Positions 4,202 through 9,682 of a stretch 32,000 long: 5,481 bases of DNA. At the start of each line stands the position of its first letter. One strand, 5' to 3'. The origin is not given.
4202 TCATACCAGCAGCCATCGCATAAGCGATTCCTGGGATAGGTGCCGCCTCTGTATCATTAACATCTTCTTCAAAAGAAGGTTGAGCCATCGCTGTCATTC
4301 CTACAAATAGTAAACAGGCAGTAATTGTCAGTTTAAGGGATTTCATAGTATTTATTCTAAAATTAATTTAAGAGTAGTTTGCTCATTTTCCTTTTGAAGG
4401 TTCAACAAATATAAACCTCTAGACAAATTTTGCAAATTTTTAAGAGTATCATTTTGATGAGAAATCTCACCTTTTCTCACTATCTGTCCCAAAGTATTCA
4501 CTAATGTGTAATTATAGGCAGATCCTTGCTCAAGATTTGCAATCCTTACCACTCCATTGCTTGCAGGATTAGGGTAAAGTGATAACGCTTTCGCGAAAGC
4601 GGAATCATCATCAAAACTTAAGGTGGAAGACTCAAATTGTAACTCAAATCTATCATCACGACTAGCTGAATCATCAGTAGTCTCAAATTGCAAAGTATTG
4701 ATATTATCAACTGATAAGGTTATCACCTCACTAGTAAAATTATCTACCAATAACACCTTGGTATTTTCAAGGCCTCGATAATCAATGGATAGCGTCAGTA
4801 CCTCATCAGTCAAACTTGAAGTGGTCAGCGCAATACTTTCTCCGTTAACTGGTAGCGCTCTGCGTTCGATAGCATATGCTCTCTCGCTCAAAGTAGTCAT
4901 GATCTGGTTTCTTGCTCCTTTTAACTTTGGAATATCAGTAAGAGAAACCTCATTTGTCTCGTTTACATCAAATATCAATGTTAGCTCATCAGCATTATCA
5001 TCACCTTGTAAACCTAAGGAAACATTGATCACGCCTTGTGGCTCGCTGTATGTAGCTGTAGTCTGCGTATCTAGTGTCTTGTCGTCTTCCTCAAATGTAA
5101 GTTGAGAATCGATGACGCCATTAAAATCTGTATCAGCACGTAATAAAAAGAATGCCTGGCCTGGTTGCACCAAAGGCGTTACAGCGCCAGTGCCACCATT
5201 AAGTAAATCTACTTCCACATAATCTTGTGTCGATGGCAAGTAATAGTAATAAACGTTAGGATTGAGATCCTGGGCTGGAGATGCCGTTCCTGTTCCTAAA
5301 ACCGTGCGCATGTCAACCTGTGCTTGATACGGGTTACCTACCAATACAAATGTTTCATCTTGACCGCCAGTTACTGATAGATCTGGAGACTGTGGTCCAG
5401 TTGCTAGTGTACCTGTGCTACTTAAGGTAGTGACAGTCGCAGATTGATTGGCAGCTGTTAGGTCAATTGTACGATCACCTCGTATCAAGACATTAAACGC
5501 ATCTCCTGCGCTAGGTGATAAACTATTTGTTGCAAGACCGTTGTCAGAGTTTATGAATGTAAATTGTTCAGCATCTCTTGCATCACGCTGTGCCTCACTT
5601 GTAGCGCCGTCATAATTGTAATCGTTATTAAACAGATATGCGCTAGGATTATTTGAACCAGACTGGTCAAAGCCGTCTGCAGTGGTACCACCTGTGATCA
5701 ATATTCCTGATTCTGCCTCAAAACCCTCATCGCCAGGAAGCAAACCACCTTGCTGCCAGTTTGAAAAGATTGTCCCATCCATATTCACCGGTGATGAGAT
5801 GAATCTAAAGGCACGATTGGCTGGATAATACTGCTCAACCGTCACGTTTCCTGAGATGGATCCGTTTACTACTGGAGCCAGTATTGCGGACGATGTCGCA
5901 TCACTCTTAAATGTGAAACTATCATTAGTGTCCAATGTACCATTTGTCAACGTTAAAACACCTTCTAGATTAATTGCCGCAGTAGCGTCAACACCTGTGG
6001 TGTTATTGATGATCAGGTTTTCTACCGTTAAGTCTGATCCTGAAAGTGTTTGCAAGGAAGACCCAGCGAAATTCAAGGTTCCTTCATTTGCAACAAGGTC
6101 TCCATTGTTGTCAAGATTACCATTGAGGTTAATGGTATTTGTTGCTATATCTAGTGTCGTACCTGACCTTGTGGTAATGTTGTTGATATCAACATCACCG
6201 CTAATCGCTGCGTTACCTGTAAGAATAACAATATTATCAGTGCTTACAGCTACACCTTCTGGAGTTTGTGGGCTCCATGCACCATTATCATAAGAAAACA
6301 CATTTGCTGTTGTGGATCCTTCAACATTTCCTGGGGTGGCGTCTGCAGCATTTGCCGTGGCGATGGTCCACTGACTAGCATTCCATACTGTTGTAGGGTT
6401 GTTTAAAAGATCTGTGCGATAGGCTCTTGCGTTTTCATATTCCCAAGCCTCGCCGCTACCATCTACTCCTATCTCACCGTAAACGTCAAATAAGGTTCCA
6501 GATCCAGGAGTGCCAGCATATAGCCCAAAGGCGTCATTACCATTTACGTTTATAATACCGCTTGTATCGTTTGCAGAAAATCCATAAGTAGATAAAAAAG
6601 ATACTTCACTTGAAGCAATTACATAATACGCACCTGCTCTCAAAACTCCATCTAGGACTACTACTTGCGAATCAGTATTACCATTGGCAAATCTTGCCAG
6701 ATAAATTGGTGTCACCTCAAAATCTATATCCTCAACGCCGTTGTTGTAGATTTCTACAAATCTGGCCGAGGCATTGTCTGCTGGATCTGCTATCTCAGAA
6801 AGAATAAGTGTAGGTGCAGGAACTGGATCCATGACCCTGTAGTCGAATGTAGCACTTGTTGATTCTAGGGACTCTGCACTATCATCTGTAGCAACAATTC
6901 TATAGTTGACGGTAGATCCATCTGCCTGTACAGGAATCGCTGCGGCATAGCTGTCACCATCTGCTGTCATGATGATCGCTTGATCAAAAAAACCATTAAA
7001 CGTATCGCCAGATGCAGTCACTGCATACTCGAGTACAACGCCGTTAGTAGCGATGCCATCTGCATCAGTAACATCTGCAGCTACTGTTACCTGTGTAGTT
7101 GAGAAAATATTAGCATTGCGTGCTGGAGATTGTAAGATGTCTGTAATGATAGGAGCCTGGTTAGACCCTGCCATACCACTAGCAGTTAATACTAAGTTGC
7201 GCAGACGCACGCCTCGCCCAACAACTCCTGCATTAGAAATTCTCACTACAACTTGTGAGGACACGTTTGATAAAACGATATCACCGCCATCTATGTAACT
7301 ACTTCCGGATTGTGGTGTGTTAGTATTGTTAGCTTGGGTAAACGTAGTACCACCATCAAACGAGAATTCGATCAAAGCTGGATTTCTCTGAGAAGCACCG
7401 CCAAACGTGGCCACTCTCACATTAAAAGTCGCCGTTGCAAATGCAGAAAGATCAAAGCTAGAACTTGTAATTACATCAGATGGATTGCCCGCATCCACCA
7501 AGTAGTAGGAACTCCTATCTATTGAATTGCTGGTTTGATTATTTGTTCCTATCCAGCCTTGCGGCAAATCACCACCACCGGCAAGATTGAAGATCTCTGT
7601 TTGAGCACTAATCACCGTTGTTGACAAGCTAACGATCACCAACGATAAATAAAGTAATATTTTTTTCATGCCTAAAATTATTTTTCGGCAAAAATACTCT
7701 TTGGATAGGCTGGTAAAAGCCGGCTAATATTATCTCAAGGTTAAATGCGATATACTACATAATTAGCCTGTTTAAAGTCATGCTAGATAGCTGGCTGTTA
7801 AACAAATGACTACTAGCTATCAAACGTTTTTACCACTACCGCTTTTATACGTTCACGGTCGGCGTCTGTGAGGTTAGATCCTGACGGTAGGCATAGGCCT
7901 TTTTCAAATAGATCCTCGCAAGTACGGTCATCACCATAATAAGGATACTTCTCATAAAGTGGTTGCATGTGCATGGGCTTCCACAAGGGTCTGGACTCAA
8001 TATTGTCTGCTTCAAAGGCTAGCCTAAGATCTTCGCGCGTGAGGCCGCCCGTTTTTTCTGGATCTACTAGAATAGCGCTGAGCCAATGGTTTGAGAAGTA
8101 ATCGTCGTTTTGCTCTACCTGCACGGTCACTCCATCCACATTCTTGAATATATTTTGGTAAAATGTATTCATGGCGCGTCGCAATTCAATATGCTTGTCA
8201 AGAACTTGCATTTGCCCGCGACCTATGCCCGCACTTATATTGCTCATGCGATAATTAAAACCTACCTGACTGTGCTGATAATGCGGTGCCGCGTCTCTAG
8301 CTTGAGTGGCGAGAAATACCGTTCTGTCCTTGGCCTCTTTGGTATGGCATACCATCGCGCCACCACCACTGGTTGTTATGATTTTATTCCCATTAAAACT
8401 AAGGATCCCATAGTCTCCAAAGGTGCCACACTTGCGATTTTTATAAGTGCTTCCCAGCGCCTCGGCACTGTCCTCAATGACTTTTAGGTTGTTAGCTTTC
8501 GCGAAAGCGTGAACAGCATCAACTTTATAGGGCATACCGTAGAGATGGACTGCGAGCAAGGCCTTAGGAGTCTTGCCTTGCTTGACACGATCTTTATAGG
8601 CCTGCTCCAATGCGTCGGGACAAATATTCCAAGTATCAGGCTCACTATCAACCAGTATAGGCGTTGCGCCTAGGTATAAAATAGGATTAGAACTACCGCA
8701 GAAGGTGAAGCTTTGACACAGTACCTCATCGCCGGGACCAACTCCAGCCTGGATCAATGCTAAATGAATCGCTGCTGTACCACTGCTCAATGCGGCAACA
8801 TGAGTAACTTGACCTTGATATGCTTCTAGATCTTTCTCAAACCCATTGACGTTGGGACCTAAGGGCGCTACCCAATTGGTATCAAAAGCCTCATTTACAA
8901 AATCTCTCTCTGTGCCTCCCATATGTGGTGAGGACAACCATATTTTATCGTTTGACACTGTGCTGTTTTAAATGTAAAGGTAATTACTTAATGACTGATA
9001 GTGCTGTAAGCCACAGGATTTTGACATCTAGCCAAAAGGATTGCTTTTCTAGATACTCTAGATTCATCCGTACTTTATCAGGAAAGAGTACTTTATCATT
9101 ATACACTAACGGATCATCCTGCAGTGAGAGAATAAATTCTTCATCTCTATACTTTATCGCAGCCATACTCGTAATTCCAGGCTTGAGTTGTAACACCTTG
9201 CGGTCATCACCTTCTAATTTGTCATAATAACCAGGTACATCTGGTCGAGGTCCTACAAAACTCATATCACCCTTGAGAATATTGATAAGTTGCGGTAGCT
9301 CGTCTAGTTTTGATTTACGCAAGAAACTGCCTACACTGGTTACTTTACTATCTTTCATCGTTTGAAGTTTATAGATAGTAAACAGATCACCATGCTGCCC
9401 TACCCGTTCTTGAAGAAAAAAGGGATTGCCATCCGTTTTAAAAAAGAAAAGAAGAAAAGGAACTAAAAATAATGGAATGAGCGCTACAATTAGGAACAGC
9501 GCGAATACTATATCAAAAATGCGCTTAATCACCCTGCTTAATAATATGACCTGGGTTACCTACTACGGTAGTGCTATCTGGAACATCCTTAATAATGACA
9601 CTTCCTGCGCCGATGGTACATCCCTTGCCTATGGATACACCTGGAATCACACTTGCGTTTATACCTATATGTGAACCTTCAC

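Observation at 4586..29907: Iterated 14-nt palindrome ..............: five exact copies inside five unrelated genes, read in all three codon phases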

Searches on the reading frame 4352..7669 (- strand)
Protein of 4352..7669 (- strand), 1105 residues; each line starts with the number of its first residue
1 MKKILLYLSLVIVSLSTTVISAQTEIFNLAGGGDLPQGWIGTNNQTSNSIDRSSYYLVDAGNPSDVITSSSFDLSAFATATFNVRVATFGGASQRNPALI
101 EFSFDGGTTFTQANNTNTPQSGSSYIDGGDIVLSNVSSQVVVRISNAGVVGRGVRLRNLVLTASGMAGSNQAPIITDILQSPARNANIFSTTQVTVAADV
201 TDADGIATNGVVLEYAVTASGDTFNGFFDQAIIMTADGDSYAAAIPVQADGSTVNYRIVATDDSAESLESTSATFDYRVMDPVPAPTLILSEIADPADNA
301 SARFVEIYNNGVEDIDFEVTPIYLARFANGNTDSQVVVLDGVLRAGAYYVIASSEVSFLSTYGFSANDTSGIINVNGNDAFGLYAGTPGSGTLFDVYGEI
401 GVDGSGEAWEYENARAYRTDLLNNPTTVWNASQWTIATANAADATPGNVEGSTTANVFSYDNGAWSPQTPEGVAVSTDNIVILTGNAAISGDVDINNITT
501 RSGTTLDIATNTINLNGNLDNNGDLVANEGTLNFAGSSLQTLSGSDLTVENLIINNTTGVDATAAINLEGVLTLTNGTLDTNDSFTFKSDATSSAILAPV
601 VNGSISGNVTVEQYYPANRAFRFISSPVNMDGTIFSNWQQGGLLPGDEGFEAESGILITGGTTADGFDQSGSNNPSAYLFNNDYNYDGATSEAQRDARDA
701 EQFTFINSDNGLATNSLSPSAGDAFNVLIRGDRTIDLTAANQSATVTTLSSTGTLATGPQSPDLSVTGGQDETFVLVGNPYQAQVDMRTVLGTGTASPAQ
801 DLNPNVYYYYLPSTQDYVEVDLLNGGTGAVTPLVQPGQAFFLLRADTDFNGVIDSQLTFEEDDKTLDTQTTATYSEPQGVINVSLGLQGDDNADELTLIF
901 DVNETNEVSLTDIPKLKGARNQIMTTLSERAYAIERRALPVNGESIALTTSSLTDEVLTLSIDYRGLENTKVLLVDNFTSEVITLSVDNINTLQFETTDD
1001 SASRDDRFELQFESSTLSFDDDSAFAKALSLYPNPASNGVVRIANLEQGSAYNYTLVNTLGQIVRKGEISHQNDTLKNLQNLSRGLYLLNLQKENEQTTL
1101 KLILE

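Call 6: search_protein_families(library=pfam, proteins=[window:4352-7669:-])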
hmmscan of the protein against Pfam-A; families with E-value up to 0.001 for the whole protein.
window:4352-7669:- (1105 aa): 2 families
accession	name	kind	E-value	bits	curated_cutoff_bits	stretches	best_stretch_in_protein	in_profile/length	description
PF18962.6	Por_Secre_tail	-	2.8e-11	44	27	1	1031-1103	1-74/75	Secretion system C-terminal sorting domain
PF00932.25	LTD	-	6e-07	30.2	34.3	1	285-398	5-106/109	Lamin Tail Domain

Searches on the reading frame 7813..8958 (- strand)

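Call 6: search_protein_families(library=pfam, proteins=[window:7813-8958:-])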
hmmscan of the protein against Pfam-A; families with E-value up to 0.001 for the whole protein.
window:7813-8958:- (381 aa): 2 families
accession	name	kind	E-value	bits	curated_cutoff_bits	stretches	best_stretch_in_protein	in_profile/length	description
PF01041.23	DegT_DnrJ_EryC1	-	6.9e-90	302.3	19.8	1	15-373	5-357/360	DegT/DnrJ/EryC1/StrS aminotransferase family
PF00155.27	Aminotran_1_2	-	0.00034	20.4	19.7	1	56-135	70-151/361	Aminotransferase class I and II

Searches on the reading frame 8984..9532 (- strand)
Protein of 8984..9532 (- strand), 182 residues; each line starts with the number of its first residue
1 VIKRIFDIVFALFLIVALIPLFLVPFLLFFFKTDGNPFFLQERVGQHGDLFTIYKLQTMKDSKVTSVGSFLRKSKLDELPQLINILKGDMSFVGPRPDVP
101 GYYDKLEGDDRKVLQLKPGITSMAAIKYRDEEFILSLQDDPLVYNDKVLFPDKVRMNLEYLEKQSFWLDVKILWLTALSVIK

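Call 55: search_protein_families(library=pfam, proteins=[window:8984-9532:-], max_evalue=0.00001)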
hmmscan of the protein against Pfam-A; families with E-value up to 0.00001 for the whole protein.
window:8984-9532:- (182 aa): 1 family
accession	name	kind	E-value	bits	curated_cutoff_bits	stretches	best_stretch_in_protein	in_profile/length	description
PF02397.22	Bac_transf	-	1.9e-51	174.6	27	1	3-182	1-179/179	Bacterial sugar transferase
